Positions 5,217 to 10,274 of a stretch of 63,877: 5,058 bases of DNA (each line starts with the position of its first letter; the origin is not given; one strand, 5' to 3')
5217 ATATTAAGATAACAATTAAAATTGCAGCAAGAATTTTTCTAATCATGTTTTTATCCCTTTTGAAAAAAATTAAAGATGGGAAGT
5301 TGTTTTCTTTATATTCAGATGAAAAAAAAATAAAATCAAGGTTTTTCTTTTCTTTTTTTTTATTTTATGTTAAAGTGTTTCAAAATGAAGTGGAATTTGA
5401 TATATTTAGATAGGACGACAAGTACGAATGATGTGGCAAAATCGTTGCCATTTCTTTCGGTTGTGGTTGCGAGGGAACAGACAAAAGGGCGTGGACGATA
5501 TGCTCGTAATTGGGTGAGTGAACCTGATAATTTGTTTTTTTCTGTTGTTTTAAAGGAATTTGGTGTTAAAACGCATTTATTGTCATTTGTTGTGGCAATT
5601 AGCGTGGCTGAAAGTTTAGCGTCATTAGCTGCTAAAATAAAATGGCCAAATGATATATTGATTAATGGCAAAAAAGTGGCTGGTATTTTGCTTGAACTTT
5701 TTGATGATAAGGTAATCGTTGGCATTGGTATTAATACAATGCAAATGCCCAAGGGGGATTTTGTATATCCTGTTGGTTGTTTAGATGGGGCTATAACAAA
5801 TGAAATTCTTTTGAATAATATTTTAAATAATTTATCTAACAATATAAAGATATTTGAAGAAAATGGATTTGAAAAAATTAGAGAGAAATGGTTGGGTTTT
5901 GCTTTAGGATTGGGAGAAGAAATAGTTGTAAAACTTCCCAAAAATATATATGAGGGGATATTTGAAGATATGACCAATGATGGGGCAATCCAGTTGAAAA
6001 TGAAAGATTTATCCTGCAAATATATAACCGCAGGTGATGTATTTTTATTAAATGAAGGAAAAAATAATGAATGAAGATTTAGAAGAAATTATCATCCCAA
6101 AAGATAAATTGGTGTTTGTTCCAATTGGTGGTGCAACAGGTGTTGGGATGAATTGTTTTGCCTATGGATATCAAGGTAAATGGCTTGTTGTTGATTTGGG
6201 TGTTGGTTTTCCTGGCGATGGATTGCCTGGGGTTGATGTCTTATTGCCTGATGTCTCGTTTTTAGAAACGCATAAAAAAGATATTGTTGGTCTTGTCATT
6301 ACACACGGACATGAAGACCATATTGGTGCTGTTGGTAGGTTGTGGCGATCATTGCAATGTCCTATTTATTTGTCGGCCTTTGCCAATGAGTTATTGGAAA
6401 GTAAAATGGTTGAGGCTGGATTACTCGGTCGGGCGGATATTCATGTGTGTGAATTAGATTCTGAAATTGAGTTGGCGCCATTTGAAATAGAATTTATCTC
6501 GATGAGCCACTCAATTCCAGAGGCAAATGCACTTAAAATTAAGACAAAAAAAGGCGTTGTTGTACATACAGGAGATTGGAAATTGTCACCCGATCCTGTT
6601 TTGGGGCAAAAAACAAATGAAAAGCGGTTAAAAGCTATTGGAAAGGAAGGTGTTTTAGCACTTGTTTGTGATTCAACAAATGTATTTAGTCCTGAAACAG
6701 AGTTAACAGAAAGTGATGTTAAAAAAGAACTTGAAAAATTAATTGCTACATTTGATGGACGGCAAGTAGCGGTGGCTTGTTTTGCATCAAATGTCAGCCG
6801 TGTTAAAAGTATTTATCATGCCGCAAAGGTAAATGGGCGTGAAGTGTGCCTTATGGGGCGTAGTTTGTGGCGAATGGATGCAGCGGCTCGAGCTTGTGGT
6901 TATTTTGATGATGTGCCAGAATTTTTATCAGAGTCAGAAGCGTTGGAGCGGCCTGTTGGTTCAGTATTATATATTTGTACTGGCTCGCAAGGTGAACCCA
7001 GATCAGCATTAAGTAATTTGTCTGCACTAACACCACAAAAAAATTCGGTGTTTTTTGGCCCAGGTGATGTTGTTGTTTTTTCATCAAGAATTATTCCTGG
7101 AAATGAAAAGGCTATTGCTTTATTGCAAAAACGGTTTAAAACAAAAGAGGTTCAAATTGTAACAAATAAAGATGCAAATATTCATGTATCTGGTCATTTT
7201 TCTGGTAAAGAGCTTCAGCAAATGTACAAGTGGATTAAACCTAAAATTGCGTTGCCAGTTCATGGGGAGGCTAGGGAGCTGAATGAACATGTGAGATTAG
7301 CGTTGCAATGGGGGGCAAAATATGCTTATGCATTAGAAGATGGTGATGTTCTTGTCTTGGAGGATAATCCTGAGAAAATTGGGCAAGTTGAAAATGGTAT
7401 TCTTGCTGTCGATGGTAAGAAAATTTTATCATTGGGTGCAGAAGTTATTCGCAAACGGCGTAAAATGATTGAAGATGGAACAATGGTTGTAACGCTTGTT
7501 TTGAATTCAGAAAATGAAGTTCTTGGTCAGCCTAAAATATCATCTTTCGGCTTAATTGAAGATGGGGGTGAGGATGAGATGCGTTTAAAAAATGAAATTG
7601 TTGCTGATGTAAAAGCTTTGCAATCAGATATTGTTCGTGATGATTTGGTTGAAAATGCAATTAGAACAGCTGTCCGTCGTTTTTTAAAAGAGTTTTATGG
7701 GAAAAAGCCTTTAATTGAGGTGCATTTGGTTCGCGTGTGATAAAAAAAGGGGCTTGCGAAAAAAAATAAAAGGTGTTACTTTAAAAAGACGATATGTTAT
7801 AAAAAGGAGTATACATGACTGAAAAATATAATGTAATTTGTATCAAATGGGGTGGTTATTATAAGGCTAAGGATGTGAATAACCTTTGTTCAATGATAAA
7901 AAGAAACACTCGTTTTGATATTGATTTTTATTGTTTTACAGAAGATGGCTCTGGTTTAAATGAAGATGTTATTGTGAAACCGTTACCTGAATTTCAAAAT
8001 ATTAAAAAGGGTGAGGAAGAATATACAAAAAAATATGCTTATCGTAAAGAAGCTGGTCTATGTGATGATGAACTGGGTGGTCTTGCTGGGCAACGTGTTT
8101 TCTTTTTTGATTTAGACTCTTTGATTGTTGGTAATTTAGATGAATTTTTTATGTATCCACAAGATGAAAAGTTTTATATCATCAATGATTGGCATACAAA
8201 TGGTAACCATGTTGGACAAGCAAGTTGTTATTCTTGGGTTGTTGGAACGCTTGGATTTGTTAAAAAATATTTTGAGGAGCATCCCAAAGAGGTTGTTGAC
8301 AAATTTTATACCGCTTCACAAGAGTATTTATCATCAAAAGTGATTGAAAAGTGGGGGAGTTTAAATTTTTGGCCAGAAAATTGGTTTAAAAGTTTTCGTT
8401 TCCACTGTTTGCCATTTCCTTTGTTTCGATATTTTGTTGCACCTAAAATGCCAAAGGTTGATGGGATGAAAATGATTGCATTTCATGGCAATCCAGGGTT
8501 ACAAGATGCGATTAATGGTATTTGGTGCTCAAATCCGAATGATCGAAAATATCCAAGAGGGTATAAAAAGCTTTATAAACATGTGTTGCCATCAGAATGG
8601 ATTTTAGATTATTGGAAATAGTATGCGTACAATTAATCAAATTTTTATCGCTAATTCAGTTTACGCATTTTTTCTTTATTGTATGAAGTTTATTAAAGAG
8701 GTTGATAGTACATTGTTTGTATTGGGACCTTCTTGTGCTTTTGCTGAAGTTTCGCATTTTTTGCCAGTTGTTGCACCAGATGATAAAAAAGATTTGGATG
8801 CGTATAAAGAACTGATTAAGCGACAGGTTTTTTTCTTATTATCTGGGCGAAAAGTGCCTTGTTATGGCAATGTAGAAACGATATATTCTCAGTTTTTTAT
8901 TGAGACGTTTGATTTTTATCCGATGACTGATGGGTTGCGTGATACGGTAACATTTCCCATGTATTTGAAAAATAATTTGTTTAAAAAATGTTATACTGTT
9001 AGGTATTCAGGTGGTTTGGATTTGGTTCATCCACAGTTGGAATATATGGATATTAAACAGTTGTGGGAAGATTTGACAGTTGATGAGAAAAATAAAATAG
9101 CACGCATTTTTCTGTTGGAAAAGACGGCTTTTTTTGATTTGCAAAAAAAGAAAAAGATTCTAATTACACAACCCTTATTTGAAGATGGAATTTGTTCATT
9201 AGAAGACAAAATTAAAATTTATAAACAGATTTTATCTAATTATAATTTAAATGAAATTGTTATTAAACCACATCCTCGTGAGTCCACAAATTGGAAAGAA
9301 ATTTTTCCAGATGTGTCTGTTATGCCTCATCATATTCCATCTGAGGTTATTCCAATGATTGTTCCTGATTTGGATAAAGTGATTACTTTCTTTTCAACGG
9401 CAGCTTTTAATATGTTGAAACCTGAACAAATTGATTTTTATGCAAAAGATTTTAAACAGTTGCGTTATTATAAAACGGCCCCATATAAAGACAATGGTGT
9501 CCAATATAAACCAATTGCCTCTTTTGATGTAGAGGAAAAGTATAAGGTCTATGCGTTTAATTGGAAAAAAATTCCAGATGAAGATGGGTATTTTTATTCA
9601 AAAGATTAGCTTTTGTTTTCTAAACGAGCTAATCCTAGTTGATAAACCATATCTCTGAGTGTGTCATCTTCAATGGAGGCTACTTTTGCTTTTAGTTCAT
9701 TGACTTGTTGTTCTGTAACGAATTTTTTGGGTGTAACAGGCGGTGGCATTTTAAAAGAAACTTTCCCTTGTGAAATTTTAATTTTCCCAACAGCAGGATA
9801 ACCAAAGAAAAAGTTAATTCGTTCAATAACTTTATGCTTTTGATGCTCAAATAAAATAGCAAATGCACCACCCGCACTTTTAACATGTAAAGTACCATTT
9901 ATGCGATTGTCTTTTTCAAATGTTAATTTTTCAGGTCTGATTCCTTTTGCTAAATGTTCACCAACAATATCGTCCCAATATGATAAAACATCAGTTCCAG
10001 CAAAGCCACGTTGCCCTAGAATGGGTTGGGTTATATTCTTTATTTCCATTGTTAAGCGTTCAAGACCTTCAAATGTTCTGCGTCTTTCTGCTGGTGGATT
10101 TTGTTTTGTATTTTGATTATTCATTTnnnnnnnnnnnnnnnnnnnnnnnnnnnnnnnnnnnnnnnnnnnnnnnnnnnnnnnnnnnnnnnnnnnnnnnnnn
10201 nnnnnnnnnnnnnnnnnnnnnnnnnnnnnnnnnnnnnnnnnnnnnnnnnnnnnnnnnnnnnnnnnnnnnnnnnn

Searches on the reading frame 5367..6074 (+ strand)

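Call 40: search_protein_families(library=pfam, proteins=[window:5367-6074:+], max_evalue=0.00001)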
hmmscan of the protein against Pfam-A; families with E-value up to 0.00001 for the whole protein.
window:5367-6074:+ (235 aa): 2 families
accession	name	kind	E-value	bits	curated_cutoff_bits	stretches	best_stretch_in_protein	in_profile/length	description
PF03099.24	BPL_LplA_LipB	-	2.4e-16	60.3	21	1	15-121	3-131/133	Biotin/lipoate A/B protein ligase family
PF02237.23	BPL_C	-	3.4e-06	27.3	21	1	182-227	2-47/48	Biotin protein ligase C terminal domain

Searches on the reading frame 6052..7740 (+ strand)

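Call 40: search_protein_families(library=pfam, proteins=[window:6052-7740:+], max_evalue=0.00001)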
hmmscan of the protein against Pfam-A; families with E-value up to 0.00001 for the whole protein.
window:6052-7740:+ (562 aa): 5 families
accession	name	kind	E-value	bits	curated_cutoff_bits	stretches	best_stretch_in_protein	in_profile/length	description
PF22505.1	RNase_J_b_CASP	-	7.5e-29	100.5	27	1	238-356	3-120/126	Ribonuclease J, beta-CASP domain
PF17770.6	RNase_J_C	-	1.5e-11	45.6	23.8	1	465-562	1-102/102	Ribonuclease J C-terminal domain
PF00753.33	Lactamase_B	-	5e-09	36.8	22.7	1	33-108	6-74/196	Metallo-beta-lactamase superfamily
PF07521.17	RMMBL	-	2.7e-08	34.1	21.6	1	376-417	10-52/63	Zn-dependent metallo-hydrolase RNA specificity domain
PF12706.13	Lactamase_B_2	-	6.6e-07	29.6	27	1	76-182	29-149/200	Beta-lactamase superfamily domain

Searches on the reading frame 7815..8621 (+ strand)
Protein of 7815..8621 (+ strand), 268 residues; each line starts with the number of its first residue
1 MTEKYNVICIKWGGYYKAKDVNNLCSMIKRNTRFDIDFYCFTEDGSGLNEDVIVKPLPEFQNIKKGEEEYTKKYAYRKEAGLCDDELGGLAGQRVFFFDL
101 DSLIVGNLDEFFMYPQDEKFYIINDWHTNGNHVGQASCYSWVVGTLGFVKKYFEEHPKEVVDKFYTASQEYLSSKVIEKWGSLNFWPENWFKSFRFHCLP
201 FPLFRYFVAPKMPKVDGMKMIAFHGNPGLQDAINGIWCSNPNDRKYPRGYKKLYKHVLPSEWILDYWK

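Call 40: search_protein_families(library=pfam, proteins=[window:7815-8621:+], max_evalue=0.00001)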
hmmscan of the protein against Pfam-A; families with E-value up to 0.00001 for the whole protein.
window:7815-8621:+ (268 aa): 0 families

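Call 48: search_protein_families(library=pfam, proteins=[window:7815-8621:+], max_evalue=0.01)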
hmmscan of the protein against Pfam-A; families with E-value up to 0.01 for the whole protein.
window:7815-8621:+ (268 aa): 0 families

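Call 49: search_solved_structures(query=window:7815-8621:+, max_evalue=1)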
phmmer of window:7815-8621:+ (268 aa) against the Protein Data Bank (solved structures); distinct sequences matched with E-value up to 1: 0.
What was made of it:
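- Tried and rejected: PDB and Pfam searches of the ORF upstream of the GT52 gene (7815-8621) gave nothing (calls 48, 49).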

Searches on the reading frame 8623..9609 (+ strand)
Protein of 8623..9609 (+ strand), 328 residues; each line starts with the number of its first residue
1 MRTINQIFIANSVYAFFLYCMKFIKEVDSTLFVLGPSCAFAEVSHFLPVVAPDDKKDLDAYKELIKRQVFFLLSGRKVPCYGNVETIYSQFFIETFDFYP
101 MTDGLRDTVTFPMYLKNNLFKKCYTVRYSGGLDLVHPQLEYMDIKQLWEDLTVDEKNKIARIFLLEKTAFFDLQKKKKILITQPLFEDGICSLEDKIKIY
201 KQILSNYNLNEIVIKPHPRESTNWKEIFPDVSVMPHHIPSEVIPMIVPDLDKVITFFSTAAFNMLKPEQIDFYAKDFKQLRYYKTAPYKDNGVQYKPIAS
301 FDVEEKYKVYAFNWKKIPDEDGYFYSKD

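Call 40: search_protein_families(library=pfam, proteins=[window:8623-9609:+], max_evalue=0.00001)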
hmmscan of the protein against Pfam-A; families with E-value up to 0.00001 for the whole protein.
window:8623-9609:+ (328 aa): 2 families
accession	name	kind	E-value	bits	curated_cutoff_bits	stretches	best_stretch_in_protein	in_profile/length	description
PF07922.17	Glyco_transf_52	-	4e-27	95.6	26.1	1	42-273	27-266/272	Glycosyltransferase family 52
PF07388.17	A-2_8-polyST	-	7.1e-10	39.4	23.3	1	154-260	183-299/316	Alpha-2,8-polysialyltransferase (POLYST)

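Call 57: search_solved_structures(query=window:8623-9609:+, max_evalue=0.01)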
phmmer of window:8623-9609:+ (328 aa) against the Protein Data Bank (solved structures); distinct sequences matched with E-value up to 0.01: 0.

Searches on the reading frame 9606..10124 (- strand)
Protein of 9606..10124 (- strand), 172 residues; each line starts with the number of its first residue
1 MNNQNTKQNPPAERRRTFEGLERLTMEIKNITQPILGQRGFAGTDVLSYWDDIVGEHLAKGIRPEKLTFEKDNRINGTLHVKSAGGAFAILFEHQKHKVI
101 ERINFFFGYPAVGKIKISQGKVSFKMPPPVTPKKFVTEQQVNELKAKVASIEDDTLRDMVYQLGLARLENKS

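Call 48: search_protein_families(library=pfam, proteins=[window:9606-10124:-], max_evalue=0.01)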
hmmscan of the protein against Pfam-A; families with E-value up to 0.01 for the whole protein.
window:9606-10124:- (172 aa): 1 family
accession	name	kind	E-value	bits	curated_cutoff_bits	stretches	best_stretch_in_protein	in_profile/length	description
PF05258.17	DciA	-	5.3e-14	52.6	24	1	34-117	13-89/89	Dna[CI] antecedent, DciA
